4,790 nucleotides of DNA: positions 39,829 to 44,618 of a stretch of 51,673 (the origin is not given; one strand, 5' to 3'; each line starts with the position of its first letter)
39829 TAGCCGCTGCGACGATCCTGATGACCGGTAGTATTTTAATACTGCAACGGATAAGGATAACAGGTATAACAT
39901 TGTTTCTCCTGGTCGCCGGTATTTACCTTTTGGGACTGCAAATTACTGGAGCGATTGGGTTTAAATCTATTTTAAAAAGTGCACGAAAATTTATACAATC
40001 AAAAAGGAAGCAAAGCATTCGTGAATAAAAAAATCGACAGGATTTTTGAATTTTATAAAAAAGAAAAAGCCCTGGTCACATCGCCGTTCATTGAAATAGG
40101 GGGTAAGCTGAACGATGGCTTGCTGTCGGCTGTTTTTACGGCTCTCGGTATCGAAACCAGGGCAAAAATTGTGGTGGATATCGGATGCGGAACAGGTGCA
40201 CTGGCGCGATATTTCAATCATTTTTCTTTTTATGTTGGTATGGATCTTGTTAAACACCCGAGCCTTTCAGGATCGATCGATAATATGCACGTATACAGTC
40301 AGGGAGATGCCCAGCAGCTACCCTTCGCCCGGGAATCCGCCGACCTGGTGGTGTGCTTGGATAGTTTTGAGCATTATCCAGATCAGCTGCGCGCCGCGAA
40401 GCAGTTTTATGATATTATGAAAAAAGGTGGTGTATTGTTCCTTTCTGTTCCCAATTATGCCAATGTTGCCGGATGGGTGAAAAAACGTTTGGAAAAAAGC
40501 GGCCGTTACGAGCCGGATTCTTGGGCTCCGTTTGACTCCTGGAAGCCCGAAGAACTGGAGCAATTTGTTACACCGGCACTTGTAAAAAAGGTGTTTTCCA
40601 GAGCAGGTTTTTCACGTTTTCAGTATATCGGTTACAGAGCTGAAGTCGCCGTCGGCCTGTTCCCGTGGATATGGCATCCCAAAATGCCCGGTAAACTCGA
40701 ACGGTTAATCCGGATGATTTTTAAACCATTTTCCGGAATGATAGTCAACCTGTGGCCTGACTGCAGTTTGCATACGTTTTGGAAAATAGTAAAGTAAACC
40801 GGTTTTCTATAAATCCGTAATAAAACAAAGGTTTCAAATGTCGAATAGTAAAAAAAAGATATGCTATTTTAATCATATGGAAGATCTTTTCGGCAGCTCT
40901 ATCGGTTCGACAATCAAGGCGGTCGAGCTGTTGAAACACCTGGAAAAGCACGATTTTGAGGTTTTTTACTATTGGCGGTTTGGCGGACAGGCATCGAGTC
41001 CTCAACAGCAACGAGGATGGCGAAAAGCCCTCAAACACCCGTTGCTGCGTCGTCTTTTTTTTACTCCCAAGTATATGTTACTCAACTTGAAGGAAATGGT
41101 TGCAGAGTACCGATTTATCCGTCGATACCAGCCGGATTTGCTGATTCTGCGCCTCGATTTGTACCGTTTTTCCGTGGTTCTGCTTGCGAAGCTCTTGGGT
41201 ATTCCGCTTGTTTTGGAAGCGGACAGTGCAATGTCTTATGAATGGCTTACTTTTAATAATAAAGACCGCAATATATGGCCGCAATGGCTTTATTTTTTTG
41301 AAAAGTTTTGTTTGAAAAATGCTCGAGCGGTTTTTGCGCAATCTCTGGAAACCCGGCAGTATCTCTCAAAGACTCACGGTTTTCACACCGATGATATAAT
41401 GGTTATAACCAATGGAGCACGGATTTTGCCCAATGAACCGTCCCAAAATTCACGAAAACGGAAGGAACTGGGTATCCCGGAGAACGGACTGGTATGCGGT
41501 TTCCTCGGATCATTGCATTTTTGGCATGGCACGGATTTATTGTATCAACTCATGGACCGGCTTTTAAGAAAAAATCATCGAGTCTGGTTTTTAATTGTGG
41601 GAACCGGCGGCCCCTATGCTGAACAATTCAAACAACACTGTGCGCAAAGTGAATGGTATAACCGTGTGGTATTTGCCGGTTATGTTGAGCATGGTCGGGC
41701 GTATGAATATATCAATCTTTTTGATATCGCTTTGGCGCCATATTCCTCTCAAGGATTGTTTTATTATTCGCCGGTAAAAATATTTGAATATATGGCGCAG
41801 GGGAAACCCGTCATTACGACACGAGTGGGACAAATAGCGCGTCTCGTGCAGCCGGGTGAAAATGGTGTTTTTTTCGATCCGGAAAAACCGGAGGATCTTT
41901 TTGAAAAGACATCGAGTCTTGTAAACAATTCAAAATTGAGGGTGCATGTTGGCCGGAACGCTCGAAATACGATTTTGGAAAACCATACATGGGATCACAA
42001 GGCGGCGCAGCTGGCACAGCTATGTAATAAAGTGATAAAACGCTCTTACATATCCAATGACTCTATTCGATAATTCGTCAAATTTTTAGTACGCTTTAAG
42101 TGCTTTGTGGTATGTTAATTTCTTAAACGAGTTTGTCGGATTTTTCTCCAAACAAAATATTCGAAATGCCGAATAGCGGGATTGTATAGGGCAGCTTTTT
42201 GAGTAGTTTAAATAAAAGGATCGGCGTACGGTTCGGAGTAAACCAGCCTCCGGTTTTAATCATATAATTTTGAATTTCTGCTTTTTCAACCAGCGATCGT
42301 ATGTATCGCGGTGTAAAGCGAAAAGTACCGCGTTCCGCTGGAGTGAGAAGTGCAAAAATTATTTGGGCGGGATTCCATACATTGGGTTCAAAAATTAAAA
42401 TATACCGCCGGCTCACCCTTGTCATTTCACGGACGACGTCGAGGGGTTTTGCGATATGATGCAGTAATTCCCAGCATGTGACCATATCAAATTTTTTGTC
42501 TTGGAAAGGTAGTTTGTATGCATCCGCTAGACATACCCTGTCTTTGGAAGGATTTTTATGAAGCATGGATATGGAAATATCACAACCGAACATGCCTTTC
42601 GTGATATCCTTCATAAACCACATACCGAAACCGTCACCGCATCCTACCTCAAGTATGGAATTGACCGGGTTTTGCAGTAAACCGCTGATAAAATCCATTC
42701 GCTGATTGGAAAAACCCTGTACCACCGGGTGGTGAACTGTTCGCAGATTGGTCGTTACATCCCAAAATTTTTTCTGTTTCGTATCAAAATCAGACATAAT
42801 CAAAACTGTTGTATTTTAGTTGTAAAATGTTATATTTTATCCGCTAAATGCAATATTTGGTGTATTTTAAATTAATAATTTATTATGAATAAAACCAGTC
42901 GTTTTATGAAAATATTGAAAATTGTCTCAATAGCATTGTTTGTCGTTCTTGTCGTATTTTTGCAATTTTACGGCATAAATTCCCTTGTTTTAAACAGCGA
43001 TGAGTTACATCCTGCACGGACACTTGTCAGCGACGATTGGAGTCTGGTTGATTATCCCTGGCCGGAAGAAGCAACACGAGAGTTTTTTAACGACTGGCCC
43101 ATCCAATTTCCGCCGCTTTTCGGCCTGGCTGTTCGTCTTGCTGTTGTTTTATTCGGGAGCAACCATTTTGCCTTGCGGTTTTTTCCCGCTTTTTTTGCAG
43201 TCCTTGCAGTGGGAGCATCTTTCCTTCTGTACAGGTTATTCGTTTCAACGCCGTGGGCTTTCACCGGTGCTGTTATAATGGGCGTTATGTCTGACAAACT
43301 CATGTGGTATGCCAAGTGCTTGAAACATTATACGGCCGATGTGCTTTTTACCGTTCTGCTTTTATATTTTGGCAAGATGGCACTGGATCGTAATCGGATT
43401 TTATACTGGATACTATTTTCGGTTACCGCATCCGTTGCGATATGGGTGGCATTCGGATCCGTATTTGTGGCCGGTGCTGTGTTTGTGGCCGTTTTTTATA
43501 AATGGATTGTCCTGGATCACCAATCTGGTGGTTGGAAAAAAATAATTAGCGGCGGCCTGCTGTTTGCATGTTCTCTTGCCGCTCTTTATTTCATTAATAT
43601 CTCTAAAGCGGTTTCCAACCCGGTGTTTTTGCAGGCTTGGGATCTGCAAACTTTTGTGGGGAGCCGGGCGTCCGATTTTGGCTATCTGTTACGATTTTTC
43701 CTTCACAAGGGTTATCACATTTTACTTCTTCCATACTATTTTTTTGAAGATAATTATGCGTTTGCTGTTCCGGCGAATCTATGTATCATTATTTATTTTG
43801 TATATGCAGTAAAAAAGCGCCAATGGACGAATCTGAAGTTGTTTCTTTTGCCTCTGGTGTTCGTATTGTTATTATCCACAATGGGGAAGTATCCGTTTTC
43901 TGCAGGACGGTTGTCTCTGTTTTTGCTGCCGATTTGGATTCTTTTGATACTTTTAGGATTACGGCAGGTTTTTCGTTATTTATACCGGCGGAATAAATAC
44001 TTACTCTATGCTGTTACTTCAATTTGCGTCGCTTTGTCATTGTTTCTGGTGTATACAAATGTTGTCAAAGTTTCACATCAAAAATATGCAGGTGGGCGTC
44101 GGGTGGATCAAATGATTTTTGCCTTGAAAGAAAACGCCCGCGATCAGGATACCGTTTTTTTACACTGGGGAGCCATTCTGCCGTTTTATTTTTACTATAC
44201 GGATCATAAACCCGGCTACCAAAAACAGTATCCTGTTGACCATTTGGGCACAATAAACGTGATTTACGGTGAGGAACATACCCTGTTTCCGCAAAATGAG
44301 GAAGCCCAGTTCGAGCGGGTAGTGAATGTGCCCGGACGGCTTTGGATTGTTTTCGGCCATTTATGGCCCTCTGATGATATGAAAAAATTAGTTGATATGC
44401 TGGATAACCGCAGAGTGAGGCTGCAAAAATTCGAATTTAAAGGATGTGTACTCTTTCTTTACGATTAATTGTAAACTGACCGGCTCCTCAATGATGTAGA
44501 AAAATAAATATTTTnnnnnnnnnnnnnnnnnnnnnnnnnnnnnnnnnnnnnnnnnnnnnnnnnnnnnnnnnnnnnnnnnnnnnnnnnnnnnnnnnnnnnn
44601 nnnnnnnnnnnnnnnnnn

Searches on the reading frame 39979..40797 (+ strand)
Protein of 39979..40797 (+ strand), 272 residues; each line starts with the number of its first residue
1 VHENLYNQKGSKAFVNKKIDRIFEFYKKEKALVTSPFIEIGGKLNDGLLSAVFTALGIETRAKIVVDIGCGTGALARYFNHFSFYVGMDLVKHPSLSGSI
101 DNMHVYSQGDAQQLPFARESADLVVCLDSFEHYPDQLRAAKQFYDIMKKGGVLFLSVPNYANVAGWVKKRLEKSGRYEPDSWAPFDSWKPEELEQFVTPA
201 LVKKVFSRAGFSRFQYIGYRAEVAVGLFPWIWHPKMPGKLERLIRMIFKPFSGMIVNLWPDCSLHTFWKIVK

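Call 5: search_protein_families(library=pfam, proteins=[window:39979-40797:+], max_evalue=0.01)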
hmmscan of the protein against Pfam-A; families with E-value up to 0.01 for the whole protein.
window:39979-40797:+ (272 aa): 8 families
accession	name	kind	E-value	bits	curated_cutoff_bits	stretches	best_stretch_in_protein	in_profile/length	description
PF13489.12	Methyltransf_23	-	9.4e-17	61.7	27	1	57-211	18-159/164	Methyltransferase domain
PF08241.18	Methyltransf_11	-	2.9e-16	60.3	21.2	1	66-155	1-95/95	Methyltransferase domain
PF13649.12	Methyltransf_25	-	8.4e-12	46.1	27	1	65-151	1-97/97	Methyltransferase domain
PF08242.18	Methyltransf_12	-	9e-10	39.6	30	1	66-153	1-98/98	Methyltransferase domain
PF13847.12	Methyltransf_31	-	2.8e-08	34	27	1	62-182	4-130/145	Methyltransferase domain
PF05148.21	Methyltransf_8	-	0.00016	22.1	27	1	52-155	63-156/219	Hypothetical methyltransferase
PF01209.24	Ubie_methyltran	-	0.00022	21.1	20.1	1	106-221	102-223/233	ubiE/COQ5 methyltransferase family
PF01728.25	FtsJ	-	0.0048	17.3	24.1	1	57-126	17-97/181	FtsJ-like methyltransferase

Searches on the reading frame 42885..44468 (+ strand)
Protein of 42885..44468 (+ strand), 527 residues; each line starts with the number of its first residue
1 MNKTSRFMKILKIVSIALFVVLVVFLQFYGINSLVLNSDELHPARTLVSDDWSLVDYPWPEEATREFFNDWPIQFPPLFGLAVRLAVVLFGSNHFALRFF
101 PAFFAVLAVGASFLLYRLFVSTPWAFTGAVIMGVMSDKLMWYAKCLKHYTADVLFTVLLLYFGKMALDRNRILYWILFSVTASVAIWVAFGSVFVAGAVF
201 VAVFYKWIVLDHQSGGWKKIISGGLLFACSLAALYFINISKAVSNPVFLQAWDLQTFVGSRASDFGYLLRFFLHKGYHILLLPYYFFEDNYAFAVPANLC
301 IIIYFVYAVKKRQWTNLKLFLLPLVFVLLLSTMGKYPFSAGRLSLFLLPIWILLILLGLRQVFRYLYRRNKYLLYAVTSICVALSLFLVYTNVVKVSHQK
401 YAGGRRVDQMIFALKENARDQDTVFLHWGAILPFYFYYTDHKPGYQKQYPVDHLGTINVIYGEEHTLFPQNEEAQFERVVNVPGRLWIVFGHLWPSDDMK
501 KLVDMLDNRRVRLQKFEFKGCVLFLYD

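Call 8: search_protein_families(library=pfam, proteins=[window:42885-44468:+], max_evalue=0.001)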
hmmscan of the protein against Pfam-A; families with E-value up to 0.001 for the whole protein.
window:42885-44468:+ (527 aa): 1 family
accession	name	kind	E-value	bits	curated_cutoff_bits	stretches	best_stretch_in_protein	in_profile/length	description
PF13231.12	PMT_2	-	1.9e-05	25.3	26.1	1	76-212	3-133/160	Dolichyl-phosphate-mannose-protein mannosyltransferase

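Call 11: search_protein_families(library=ncbifam, proteins=[window:42885-44468:+], max_evalue=0.001)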
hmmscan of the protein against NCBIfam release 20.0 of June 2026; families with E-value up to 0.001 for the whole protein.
window:42885-44468:+ (527 aa): 0 families
